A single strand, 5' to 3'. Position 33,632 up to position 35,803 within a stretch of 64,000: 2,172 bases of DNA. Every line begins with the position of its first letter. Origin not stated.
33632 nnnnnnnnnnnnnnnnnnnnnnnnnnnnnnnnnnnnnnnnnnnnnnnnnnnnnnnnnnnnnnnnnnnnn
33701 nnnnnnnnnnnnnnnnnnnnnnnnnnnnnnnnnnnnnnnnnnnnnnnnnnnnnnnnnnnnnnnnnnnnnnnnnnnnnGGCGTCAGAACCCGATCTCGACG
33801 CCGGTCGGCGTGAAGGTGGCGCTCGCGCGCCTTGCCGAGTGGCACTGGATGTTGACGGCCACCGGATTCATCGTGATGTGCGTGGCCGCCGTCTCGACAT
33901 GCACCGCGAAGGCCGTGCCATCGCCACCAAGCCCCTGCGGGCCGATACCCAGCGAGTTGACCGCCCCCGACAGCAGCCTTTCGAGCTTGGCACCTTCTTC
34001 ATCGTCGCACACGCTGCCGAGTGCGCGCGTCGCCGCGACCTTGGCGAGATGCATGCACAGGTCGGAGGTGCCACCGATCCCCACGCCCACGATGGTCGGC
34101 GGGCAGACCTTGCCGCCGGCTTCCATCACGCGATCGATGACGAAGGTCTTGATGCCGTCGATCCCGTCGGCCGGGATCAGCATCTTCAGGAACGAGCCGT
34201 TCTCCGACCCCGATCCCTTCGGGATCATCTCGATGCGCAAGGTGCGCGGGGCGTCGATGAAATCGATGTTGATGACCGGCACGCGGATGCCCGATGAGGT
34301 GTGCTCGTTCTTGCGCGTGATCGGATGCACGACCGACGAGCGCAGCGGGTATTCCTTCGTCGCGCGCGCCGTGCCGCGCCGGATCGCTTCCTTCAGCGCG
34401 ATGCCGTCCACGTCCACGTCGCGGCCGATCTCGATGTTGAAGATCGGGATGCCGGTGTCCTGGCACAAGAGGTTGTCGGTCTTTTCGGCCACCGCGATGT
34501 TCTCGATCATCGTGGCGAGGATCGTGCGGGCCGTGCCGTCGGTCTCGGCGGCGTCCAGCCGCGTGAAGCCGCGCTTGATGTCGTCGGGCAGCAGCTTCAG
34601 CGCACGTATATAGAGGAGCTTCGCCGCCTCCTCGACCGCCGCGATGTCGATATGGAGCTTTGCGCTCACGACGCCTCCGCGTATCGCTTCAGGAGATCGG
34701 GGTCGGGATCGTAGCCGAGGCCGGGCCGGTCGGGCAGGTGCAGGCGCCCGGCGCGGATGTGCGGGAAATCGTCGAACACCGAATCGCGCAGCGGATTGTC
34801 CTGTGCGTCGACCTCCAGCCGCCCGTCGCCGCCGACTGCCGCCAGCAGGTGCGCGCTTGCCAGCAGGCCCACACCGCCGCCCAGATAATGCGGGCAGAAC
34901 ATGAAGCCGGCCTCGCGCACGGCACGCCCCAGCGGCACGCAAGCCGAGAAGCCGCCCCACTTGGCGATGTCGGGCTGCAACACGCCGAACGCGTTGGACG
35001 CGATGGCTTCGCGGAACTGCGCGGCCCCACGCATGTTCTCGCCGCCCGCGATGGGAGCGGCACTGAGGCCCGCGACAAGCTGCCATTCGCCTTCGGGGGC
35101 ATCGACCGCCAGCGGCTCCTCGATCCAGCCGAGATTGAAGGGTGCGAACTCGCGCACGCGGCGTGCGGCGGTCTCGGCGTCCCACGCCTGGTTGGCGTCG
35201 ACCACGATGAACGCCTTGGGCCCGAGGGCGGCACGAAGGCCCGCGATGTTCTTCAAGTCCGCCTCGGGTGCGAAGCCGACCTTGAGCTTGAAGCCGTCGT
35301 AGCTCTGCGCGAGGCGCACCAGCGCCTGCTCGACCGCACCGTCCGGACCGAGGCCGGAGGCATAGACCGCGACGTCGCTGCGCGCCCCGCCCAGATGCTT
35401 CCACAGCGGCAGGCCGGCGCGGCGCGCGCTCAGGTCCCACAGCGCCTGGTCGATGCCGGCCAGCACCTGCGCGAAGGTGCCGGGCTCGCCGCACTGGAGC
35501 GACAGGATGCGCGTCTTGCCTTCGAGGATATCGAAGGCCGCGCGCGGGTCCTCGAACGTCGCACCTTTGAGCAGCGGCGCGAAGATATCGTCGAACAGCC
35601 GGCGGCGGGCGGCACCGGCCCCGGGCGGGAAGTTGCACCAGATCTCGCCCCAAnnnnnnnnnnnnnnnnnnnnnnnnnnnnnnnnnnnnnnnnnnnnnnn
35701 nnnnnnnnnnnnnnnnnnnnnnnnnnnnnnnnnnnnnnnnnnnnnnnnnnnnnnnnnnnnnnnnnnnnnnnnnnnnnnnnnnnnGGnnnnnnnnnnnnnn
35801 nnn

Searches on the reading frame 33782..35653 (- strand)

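Call 15: search_protein_families(library=pfam, proteins=[window:33782-35653:-], max_evalue=0.001)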
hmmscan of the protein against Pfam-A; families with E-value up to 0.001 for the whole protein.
window:33782-35653:- (623 aa): 1 family
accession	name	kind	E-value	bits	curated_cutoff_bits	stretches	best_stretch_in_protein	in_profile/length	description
PF05681.19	Fumerase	-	5.5e-87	292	25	1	342-612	2-269/270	Fumarate hydratase (Fumerase)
